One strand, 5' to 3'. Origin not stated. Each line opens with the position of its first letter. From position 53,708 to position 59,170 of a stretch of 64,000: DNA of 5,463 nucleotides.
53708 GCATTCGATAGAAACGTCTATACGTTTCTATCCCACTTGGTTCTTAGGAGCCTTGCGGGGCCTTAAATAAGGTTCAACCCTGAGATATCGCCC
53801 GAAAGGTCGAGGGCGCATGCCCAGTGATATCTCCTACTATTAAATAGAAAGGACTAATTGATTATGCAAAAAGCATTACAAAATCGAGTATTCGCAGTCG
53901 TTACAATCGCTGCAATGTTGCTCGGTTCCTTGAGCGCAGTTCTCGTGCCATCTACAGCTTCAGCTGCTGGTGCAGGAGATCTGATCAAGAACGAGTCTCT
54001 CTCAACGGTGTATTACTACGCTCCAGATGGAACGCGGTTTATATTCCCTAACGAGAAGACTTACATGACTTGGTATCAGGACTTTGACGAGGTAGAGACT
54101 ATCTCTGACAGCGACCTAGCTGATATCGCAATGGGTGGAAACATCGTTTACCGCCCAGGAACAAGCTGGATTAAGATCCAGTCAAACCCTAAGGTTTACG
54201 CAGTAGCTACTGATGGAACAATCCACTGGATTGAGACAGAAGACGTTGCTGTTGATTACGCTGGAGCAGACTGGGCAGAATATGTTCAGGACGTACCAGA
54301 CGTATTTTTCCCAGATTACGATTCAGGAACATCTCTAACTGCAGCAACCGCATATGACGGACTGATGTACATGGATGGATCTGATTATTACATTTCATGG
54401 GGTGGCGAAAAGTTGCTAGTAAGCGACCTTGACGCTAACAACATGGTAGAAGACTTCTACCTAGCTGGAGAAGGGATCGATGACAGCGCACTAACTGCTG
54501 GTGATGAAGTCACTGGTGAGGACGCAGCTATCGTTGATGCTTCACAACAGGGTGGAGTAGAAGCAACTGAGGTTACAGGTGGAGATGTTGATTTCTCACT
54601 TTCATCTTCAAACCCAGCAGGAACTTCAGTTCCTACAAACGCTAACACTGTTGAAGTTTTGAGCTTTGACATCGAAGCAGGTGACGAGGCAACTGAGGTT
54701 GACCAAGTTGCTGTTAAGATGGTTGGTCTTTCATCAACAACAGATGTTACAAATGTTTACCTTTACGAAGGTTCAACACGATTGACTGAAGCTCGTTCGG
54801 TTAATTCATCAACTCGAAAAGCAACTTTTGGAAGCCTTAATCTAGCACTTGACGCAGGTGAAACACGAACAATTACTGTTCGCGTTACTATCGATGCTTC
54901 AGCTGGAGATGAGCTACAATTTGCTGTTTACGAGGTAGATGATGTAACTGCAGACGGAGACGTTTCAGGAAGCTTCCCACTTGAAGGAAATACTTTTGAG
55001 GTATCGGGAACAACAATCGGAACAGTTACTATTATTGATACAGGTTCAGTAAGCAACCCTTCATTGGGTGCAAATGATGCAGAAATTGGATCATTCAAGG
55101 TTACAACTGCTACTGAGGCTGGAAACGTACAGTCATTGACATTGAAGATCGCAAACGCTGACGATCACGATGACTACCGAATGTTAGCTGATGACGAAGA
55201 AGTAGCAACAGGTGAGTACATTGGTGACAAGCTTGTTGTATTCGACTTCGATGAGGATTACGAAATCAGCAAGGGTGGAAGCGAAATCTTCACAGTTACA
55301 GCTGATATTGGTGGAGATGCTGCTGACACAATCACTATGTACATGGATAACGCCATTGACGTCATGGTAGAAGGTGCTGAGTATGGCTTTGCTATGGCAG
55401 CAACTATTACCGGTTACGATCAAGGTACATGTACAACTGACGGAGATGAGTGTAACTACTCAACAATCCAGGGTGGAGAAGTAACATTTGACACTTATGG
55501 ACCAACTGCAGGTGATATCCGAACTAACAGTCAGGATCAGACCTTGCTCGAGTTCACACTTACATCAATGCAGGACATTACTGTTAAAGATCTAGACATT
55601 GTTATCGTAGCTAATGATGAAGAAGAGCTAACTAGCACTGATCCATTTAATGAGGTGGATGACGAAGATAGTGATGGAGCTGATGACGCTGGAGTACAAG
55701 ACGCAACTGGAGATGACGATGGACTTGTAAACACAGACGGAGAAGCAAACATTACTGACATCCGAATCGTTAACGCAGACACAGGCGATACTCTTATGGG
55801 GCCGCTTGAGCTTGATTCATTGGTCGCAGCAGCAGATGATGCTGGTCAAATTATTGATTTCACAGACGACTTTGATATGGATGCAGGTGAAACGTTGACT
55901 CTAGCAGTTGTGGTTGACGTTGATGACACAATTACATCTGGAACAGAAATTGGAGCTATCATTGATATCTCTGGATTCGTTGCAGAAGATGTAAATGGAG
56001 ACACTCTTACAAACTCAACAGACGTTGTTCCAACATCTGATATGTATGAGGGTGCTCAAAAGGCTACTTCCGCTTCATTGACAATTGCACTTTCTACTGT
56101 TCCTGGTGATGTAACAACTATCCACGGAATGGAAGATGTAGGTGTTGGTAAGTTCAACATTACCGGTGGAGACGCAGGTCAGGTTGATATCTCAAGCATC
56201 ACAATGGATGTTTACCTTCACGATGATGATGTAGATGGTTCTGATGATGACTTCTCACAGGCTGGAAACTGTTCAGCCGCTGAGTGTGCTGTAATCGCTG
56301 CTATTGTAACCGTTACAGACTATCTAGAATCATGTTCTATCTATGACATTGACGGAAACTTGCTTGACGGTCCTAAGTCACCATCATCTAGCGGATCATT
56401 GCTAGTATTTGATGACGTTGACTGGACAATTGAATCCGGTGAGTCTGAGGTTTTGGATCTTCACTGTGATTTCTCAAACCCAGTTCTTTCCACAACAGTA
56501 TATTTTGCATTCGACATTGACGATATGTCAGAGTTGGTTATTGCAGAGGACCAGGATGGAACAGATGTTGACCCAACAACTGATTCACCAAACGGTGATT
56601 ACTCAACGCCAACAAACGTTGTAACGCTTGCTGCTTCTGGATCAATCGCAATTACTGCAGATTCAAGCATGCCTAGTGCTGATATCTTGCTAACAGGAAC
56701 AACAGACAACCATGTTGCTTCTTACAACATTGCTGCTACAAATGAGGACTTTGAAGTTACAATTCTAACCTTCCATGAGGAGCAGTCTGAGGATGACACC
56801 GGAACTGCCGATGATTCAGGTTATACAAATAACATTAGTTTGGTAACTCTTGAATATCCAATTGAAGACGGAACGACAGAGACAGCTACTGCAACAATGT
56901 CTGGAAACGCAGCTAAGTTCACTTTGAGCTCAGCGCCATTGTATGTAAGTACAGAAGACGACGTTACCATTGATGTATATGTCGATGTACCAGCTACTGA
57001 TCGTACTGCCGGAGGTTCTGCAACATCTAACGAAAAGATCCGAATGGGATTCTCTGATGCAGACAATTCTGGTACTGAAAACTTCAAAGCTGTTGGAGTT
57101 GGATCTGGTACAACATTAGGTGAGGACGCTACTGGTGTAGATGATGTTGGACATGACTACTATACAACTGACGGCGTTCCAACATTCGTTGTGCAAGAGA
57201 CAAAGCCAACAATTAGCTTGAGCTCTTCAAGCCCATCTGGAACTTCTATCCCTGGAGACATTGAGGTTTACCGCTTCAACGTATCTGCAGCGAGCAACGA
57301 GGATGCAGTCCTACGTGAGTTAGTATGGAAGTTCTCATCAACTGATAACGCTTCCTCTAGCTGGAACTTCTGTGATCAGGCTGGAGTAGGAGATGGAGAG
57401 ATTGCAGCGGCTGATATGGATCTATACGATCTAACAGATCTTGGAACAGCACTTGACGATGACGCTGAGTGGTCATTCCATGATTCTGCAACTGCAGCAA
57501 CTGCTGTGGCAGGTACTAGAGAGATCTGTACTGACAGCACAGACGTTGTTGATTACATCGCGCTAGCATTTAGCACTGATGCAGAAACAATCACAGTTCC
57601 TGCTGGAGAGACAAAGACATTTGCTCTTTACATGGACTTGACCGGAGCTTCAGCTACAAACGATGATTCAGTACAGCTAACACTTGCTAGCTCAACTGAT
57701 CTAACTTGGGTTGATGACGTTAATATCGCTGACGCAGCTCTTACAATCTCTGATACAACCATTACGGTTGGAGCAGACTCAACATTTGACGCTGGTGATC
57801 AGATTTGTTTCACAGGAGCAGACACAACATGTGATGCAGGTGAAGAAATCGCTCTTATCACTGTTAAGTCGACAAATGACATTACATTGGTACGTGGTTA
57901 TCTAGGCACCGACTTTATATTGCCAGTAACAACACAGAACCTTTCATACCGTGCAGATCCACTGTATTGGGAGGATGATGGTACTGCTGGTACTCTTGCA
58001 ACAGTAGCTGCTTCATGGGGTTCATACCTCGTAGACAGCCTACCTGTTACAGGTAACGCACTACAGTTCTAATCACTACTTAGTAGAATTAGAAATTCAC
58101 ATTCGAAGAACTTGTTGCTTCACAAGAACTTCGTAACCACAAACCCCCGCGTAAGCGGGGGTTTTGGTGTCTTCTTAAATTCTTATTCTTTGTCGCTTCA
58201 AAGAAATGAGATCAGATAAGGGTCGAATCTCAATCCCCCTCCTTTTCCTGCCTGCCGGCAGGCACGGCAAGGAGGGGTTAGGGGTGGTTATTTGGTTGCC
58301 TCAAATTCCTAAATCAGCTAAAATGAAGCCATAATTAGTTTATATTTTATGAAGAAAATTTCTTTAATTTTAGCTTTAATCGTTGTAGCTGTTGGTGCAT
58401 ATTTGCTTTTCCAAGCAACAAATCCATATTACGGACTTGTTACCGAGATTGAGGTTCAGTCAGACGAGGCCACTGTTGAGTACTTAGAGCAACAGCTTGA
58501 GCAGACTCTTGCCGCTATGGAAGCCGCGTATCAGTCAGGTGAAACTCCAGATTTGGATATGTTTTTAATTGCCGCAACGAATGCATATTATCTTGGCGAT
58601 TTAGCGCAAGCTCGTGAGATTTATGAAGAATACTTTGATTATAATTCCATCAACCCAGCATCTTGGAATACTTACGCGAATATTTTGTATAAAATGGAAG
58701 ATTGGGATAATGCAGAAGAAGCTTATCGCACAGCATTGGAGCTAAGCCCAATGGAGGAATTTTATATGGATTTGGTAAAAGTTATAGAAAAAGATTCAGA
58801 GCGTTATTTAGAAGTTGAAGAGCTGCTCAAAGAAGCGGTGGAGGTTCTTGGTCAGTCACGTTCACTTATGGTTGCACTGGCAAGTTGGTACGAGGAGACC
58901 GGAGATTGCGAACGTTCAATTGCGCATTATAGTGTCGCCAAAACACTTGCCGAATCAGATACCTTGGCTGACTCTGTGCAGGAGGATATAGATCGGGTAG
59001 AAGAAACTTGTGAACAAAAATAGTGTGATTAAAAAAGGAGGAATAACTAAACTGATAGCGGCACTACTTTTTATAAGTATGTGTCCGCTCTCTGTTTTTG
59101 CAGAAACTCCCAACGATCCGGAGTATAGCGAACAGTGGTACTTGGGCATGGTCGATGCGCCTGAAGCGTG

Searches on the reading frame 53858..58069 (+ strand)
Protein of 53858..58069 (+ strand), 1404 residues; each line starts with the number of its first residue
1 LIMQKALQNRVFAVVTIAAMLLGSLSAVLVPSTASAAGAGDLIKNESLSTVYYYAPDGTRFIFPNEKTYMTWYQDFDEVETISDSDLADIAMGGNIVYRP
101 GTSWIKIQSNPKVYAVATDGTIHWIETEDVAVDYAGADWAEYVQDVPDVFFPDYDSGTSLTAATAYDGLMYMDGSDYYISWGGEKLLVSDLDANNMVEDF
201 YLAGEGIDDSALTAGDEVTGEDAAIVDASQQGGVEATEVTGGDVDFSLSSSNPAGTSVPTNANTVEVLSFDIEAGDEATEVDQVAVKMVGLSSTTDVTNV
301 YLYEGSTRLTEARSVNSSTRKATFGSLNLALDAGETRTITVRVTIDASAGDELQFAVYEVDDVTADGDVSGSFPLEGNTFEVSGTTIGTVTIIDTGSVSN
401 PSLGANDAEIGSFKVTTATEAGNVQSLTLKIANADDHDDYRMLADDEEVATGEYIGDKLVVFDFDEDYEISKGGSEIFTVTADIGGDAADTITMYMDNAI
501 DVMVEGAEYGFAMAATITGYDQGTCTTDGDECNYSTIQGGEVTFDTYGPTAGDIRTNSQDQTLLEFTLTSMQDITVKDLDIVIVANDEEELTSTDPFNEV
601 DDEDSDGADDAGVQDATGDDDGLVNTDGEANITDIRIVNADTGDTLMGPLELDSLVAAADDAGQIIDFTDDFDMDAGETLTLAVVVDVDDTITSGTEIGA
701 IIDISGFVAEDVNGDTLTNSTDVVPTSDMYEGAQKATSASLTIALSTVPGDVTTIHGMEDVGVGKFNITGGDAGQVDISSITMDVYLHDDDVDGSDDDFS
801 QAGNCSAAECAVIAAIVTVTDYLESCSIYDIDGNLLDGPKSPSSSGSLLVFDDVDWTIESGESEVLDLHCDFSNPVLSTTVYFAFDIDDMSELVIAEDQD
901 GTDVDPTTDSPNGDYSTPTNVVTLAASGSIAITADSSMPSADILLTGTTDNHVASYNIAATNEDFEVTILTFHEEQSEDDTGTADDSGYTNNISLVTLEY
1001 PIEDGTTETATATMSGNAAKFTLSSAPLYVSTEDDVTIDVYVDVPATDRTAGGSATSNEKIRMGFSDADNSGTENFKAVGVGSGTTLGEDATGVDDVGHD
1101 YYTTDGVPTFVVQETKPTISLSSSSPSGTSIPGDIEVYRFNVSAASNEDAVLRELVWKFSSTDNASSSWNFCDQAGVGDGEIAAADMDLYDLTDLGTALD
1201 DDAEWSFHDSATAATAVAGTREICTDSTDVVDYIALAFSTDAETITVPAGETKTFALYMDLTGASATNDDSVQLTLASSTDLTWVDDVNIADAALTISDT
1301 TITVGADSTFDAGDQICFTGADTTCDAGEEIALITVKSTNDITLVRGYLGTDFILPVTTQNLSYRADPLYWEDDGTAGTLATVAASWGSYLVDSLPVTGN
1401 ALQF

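Call 3: search_protein_families(library=pfam, proteins=[window:53858-58069:+], max_evalue=1)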
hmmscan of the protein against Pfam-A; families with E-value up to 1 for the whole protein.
window:53858-58069:+ (1404 aa): 1 family
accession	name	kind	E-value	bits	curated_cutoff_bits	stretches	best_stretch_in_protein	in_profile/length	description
PF06280.18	fn3_5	-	0.00067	20.8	27.6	1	1209-1268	30-88/112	Fn3-like domain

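Call 22: search_protein_families(library=ncbifam, proteins=[window:53858-58069:+], max_evalue=1)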
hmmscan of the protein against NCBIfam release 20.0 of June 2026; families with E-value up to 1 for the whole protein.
window:53858-58069:+ (1404 aa): 0 families

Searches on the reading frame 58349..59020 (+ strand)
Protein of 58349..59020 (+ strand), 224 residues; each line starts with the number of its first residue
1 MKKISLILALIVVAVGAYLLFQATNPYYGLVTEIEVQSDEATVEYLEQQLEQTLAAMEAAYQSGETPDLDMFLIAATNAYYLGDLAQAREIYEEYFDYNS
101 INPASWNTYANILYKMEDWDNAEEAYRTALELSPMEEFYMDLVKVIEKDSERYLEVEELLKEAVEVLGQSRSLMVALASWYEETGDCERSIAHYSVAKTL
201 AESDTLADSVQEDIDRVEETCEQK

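Call 19: search_protein_families(library=pfam, proteins=[window:58349-59020:+], max_evalue=0.01)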
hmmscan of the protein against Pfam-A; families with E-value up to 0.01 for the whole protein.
window:58349-59020:+ (224 aa): 17 families
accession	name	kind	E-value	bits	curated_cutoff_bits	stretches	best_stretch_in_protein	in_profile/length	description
PF07719.23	TPR_2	-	1.8e-09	37.4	27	1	104-134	2-32/34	Tetratricopeptide repeat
PF13424.12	TPR_12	-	2.3e-08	34.5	30.1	1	105-133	5-33/77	Tetratricopeptide repeat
PF13432.12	TPR_16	-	4e-07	30.8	32.7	1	76-134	4-62/65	Tetratricopeptide repeat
PF23914.1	TPR_CcmH_CycH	-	1.2e-06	28.9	42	1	102-204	49-154/158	Cytochrome c-type biogenesis protein H TPR domain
PF14559.12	TPR_19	-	2.2e-06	28.3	25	1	83-134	5-56/68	Tetratricopeptide repeat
PF13428.12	TPR_14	-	1e-05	26.1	23.5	0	103-134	1-32/44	Tetratricopeptide repeat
PF00515.34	TPR_1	-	1.9e-05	24.7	27.8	1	110-134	8-32/34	Tetratricopeptide repeat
PF13181.12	TPR_8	-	4.5e-05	23.7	25.7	1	105-134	3-32/34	Tetratricopeptide repeat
PF13176.12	TPR_7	-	8.2e-05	22.9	27.9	0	110-133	6-29/36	Tetratricopeptide repeat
PF13429.12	TPR_15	-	0.00018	21.4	26.2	0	49-131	198-276/280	Tetratricopeptide repeat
PF23240.1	HAT_PRP39_N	-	0.00041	20.9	27.7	1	83-172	28-126/168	PRP39 N-terminal HAT repeat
PF05843.20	Suf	-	0.0014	17.7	24.7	0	137-198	281-341/532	Suppressor of forked protein (Suf)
PF13414.12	TPR_11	-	0.0018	18.4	26.8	1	111-135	2-26/42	TPR repeat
PF13174.12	TPR_6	-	0.003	18.6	26.3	0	73-95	4-26/33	Tetratricopeptide repeat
PF10602.15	RPN7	-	0.0059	16.7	29.6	0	146-197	9-62/174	26S proteasome subunit RPN7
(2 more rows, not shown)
